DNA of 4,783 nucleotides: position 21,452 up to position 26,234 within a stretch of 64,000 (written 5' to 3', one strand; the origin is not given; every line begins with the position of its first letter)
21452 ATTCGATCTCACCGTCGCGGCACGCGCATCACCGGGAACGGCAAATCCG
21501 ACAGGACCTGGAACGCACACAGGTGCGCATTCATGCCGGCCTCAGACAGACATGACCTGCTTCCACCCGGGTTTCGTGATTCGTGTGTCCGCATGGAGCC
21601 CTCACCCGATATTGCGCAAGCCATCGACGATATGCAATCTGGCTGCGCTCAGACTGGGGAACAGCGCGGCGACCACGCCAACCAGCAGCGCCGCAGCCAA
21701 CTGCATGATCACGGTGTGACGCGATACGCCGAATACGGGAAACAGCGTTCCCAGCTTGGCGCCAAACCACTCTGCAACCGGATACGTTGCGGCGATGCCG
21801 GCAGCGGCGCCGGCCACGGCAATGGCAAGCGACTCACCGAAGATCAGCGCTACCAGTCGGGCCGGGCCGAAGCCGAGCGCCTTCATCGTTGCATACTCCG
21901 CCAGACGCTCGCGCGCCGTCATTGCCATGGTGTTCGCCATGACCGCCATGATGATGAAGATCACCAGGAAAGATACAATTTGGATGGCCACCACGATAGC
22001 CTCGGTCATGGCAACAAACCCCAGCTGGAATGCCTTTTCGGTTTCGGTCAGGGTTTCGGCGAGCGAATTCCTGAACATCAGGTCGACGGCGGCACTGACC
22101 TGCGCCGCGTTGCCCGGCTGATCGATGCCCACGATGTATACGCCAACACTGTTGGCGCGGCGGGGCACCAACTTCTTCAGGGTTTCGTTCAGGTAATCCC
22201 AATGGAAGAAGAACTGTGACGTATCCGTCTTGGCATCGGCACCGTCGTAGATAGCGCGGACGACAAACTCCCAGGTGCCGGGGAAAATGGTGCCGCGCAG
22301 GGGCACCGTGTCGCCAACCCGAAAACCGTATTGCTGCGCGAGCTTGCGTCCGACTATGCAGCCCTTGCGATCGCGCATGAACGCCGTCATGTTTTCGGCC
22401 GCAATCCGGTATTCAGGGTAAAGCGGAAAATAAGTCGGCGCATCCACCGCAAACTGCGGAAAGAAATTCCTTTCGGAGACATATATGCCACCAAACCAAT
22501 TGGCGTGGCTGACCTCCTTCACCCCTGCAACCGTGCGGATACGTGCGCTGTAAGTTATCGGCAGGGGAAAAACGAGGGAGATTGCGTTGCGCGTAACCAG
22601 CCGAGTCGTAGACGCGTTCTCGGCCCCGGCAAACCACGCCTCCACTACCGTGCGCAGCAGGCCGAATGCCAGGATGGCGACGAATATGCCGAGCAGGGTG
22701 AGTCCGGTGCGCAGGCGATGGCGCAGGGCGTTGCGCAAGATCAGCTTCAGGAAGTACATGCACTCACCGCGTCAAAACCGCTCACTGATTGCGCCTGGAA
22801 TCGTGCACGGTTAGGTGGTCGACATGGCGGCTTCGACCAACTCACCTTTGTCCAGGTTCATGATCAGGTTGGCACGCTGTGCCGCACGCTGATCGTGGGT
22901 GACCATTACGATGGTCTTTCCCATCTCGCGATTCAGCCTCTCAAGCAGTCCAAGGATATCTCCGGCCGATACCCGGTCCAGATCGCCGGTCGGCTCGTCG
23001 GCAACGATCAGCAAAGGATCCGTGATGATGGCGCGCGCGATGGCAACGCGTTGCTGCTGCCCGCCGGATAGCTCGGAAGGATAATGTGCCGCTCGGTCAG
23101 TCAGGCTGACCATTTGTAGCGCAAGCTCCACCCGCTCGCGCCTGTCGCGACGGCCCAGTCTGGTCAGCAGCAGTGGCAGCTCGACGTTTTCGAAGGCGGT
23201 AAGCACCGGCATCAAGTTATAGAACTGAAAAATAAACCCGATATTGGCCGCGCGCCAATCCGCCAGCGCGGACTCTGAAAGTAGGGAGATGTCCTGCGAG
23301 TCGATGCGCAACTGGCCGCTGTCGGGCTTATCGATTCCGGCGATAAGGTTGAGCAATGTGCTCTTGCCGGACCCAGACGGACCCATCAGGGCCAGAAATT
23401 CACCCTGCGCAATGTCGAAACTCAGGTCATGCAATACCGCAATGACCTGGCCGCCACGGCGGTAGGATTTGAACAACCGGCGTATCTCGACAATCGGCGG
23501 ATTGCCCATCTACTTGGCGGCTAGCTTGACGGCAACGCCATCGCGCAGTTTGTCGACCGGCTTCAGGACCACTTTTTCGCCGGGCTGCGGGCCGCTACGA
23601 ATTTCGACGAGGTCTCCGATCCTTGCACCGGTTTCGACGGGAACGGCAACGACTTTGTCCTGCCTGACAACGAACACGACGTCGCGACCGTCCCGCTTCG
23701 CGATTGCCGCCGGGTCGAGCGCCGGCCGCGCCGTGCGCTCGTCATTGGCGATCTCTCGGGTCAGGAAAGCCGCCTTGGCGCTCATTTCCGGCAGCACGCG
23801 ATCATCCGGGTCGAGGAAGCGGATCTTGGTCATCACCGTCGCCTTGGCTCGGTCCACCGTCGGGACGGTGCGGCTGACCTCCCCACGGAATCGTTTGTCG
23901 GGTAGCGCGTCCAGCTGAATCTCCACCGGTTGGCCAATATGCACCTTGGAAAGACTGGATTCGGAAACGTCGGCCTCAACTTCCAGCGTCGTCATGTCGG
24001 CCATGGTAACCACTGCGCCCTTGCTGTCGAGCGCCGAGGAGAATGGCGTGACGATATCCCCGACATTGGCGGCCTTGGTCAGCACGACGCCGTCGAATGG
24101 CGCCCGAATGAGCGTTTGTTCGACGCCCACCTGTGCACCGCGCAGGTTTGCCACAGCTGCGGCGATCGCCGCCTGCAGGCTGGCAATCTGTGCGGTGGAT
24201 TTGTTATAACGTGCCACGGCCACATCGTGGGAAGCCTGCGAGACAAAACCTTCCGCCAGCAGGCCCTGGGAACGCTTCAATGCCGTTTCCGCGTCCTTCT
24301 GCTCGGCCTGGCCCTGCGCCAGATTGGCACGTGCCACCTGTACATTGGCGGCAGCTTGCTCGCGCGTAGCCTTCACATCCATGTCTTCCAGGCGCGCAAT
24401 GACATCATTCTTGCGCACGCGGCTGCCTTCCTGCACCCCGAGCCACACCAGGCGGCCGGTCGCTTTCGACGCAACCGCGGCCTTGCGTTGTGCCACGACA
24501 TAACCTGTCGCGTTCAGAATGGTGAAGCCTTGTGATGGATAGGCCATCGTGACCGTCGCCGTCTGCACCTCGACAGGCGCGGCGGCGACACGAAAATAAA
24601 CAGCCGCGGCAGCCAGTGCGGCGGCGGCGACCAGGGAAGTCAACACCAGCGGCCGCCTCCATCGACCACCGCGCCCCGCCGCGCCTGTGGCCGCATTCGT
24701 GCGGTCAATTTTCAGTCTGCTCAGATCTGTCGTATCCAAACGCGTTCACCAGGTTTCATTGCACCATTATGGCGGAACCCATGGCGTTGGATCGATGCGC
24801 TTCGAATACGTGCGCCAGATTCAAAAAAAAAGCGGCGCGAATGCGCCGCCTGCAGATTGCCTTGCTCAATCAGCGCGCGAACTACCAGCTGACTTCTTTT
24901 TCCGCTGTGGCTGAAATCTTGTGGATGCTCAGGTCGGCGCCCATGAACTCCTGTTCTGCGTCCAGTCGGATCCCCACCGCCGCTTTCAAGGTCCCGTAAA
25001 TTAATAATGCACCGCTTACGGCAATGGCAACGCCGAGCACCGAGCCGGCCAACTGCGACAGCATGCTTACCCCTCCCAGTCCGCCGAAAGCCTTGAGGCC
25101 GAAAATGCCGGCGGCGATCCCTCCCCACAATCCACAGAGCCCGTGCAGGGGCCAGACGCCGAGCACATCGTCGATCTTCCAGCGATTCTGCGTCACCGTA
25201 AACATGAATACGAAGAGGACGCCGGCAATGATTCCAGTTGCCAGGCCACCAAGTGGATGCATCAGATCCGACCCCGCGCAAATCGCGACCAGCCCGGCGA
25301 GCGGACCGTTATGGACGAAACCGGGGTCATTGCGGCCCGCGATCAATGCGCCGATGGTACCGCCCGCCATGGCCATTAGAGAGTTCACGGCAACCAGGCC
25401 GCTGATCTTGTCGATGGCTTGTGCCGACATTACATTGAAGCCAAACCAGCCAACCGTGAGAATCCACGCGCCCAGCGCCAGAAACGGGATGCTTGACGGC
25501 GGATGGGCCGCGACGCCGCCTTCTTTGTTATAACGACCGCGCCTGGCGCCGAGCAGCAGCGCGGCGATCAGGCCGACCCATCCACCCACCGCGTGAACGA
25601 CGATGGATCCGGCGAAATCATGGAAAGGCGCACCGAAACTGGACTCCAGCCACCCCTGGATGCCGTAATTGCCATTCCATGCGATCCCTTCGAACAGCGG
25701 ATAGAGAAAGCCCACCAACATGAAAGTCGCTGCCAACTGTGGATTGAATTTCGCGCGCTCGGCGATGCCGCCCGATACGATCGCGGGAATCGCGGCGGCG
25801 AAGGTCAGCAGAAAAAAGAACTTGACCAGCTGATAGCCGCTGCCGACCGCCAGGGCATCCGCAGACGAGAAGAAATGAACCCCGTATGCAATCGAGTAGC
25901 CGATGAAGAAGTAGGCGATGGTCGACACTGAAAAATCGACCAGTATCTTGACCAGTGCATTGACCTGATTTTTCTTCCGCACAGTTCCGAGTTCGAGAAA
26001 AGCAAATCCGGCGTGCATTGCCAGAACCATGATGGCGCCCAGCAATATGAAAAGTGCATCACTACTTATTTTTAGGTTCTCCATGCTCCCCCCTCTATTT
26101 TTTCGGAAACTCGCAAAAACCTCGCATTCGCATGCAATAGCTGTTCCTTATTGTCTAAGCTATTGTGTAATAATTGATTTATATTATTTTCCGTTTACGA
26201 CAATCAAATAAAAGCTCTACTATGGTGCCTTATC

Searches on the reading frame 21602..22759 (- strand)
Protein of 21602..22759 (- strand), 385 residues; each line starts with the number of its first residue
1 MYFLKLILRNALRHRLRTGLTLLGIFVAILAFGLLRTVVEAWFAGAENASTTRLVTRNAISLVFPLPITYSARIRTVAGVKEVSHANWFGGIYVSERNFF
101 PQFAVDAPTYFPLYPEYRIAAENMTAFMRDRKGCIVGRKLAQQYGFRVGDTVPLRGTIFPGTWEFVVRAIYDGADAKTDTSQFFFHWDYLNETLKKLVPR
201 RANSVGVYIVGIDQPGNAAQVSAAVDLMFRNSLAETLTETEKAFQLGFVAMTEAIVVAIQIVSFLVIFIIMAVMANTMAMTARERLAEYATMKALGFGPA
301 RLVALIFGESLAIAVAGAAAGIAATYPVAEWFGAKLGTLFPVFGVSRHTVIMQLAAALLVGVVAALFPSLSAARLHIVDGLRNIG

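Call 28: search_protein_families(library=pfam, proteins=[window:21602-22759:-], max_evalue=0.0001)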
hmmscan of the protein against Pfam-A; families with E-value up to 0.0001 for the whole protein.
window:21602-22759:- (385 aa): 2 families
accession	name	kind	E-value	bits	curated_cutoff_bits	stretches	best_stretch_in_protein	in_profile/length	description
PF02687.27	FtsX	-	4.5e-12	46.5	25.5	1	261-373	2-112/120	FtsX-like permease C-terminal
PF12704.14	MacB_PCD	-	6.5e-07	30.3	27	1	18-225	1-204/207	MacB-like periplasmic core domain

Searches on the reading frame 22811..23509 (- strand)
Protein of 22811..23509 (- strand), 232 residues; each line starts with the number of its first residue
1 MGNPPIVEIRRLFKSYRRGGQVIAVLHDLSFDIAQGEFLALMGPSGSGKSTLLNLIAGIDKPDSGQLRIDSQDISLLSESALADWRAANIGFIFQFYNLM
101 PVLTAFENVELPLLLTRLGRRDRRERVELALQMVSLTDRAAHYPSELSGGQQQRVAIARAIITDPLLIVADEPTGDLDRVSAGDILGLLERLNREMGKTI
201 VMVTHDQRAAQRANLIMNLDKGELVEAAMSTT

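Call 28: search_protein_families(library=pfam, proteins=[window:22811-23509:-], max_evalue=0.0001)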
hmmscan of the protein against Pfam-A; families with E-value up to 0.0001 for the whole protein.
window:22811-23509:- (232 aa): 1 family
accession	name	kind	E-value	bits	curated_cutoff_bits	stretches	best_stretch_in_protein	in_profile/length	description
PF00005.33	ABC_tran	-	8.1e-37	127.3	25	1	26-174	1-136/137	ABC transporter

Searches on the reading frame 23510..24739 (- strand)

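Call 28: search_protein_families(library=pfam, proteins=[window:23510-24739:-], max_evalue=0.0001)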
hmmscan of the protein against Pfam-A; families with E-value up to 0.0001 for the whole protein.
window:23510-24739:- (409 aa): 3 families
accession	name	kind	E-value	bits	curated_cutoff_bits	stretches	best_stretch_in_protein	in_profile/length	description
PF16576.10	HlyD_D23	-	5e-22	78.7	30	1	77-321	8-214/214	Barrel-sandwich domain of CusB or HlyD membrane-fusion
PF13437.12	HlyD_3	-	3.1e-15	57.3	22.2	1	211-312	2-97/106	HlyD family secretion protein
PF00529.27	CusB_dom_1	-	1.4e-05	25.7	26.5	0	66-321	12-67/89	Cation efflux system protein CusB domain 1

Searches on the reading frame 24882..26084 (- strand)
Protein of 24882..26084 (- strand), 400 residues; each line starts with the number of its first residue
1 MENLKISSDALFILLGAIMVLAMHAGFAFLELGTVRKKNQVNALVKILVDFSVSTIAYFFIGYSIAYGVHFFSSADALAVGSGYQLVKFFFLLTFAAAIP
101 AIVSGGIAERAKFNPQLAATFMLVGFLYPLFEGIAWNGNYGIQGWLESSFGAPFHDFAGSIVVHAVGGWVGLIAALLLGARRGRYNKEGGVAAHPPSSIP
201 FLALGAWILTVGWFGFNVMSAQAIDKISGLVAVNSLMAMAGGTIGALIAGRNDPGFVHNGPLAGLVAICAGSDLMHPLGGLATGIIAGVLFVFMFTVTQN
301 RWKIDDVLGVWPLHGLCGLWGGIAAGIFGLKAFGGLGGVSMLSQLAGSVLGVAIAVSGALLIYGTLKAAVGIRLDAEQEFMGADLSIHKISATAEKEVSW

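Call 29: search_protein_families(library=pfam, proteins=[window:24882-26084:-], max_evalue=0.0001)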
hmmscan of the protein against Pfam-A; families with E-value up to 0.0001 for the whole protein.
window:24882-26084:- (400 aa): 1 family
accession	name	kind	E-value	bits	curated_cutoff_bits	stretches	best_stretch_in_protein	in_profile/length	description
PF00909.26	Ammonium_transp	-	1.2e-87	294.6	23.2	1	12-391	2-397/399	Ammonium Transporter Family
